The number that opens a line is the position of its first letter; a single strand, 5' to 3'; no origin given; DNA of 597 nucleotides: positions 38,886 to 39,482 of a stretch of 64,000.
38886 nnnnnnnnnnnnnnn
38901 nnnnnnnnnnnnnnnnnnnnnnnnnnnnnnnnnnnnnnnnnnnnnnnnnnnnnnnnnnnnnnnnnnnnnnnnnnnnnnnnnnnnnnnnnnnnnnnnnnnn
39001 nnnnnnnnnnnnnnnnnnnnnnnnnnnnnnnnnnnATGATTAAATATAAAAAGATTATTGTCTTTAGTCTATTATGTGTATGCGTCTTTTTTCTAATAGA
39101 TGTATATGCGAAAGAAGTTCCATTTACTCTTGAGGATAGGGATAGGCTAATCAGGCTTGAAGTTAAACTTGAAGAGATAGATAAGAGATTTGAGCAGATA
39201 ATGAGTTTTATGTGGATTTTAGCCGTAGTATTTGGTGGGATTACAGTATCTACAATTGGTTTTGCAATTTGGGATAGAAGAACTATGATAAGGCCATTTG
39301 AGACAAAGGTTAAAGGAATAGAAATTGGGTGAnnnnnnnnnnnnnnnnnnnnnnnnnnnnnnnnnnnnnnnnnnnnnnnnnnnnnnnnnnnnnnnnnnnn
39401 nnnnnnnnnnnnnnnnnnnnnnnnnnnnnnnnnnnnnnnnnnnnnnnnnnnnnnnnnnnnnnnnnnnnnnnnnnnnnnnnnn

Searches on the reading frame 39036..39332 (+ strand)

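Call 13: search_protein_families(library=pfam, proteins=[window:39036-39332:+], max_evalue=0.001)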
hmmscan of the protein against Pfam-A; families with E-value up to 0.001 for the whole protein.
window:39036-39332:+ (98 aa): 0 families

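Call 21: search_protein_families(library=ncbifam, proteins=[window:39036-39332:+], max_evalue=0.01)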
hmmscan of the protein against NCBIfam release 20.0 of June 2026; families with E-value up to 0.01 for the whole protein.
window:39036-39332:+ (98 aa): 1 family
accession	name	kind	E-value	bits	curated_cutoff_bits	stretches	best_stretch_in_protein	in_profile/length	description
NF045846.1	MSC0882_dom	subfamily_domain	0.00051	19.3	60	1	8-82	115-186/244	MSC_0882 family membrane protein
